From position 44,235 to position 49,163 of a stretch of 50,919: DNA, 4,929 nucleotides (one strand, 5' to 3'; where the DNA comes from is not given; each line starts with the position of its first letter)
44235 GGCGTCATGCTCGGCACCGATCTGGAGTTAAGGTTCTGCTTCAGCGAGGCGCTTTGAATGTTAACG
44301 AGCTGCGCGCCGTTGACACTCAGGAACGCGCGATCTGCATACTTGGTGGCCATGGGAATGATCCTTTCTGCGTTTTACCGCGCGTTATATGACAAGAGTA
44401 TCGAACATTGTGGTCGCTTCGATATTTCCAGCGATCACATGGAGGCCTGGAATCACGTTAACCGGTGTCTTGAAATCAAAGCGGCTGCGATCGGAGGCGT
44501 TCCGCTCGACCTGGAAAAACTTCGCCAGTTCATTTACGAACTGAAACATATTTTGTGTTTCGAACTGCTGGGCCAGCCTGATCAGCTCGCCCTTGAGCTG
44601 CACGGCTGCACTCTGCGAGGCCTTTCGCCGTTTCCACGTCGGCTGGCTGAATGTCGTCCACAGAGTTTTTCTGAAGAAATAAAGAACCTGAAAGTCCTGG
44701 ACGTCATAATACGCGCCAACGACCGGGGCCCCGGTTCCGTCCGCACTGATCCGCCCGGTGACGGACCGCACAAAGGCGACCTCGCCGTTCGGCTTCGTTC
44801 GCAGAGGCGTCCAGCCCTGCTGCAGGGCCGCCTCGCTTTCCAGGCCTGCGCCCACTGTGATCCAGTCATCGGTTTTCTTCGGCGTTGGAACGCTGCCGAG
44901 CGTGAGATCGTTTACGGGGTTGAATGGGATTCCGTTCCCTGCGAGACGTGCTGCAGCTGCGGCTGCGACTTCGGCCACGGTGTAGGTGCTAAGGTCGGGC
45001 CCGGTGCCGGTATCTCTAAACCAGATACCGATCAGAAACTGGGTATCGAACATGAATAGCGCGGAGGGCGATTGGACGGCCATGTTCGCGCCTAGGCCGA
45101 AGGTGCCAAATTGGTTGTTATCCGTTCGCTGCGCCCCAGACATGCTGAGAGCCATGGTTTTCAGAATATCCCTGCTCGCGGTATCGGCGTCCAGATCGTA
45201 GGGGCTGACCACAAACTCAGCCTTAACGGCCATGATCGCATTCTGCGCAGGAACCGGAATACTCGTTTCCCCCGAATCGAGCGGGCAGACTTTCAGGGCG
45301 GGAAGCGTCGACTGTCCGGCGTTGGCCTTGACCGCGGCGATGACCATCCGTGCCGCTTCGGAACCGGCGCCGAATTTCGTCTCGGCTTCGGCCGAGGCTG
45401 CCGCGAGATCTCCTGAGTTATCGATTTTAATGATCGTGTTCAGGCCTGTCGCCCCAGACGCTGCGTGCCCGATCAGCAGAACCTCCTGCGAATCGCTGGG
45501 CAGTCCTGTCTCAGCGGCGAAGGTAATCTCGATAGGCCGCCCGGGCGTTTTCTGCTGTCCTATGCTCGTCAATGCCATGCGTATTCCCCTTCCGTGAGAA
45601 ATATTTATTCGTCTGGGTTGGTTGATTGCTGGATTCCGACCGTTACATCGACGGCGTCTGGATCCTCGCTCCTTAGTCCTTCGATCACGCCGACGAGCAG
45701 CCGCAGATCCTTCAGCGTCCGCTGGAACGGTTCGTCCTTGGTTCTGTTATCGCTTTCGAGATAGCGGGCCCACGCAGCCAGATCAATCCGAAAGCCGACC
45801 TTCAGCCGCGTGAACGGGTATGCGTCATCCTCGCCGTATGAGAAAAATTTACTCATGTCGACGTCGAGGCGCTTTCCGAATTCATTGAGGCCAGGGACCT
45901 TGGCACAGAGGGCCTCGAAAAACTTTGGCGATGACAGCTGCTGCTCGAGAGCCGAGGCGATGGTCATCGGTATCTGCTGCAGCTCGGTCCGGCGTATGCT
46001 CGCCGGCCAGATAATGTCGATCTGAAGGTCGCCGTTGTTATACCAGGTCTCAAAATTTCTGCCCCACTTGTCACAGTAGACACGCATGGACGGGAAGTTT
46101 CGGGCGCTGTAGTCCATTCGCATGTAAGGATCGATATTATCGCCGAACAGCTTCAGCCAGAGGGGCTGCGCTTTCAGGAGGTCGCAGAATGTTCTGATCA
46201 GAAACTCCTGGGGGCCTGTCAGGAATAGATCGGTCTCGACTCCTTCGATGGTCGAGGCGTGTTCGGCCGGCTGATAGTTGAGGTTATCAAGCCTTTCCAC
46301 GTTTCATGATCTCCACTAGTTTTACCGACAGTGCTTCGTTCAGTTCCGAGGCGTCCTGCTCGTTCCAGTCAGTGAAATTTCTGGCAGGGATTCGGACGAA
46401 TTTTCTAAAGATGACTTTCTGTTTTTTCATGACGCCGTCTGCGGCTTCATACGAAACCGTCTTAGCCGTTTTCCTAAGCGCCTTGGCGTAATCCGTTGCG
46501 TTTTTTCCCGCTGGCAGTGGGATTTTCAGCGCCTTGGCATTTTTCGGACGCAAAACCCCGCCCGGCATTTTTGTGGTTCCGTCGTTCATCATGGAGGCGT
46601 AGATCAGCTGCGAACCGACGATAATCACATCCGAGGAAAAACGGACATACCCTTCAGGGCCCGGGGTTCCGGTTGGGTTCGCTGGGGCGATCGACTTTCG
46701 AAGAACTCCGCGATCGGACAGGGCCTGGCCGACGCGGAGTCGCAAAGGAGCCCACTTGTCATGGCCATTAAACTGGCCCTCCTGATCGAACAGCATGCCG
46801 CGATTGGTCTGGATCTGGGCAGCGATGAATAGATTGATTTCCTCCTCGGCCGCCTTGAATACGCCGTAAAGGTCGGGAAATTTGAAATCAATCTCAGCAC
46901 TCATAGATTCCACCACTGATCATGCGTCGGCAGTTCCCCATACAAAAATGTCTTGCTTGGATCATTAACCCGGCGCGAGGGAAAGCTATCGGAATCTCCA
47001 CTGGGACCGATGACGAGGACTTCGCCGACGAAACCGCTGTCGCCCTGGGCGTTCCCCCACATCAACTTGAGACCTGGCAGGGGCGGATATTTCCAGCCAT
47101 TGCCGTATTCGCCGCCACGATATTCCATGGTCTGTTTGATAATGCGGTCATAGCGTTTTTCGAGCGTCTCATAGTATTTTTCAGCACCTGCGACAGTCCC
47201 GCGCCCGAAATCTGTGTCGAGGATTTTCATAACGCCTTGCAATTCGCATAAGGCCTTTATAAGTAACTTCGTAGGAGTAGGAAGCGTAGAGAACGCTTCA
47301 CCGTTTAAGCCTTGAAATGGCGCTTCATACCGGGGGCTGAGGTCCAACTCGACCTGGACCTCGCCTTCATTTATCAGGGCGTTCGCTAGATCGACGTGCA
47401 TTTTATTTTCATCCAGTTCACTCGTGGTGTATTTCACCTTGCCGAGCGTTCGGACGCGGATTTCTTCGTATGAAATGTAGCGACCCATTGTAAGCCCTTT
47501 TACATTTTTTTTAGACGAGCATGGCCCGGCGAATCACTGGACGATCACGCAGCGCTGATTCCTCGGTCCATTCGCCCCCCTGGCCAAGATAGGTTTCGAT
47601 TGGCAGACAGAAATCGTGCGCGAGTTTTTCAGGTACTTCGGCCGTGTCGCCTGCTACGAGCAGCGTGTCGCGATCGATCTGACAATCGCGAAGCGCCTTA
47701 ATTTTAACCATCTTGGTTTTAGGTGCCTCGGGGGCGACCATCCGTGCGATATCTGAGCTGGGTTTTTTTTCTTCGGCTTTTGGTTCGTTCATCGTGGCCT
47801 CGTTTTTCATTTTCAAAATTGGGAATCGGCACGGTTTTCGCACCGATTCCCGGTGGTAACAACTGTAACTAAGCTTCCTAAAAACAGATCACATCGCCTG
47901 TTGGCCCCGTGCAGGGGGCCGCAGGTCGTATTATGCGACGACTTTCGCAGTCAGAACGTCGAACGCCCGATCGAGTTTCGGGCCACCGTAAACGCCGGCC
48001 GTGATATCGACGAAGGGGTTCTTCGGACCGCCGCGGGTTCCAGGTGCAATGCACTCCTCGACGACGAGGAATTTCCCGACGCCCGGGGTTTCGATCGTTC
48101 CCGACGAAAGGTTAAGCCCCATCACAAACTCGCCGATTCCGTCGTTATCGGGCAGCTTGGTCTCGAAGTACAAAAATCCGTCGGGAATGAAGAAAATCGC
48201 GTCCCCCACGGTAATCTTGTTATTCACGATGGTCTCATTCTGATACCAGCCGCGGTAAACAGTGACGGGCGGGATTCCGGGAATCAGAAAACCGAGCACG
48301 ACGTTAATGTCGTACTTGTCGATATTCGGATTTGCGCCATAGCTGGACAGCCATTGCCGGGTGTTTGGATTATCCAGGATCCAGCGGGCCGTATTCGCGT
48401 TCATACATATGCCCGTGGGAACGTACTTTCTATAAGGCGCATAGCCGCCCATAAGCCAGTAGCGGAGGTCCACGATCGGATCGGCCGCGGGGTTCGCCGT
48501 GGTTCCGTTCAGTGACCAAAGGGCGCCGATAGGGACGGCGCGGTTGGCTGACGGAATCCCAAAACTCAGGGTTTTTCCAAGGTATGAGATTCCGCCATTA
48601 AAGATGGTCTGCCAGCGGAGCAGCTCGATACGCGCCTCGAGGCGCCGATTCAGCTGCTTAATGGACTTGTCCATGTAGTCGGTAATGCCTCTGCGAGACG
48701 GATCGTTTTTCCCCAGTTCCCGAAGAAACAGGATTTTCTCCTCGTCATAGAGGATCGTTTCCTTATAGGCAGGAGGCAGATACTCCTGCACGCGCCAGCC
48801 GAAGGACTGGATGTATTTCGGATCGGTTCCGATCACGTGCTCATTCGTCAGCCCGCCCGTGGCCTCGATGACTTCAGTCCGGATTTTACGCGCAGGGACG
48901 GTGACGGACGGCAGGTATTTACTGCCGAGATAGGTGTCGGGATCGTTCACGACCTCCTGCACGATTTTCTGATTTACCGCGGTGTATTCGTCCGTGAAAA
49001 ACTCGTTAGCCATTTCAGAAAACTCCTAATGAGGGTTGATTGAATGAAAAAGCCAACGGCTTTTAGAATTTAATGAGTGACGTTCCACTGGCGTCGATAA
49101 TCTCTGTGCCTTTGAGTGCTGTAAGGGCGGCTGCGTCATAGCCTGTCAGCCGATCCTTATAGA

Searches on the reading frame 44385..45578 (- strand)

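Call 83: search_protein_families(library=pfam, proteins=[window:44385-45578:-], max_evalue=0.01)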
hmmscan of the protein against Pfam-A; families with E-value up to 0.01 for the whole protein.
window:44385-45578:- (397 aa): 1 family
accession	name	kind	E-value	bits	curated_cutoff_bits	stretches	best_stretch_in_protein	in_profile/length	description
PF04984.19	Phage_sheath_1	-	0.00043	20.6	31.4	1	188-274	84-167/168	Phage tail sheath protein subtilisin-like domain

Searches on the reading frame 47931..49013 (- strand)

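Call 83: search_protein_families(library=pfam, proteins=[window:47931-49013:-], max_evalue=0.01)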
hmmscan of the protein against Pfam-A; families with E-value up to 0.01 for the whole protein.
window:47931-49013:- (360 aa): 1 family
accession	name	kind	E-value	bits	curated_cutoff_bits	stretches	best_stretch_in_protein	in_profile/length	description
PF03864.22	Phage_cap_E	-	8.6e-12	45.2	22.9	1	23-279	13-268/329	Phage major capsid protein E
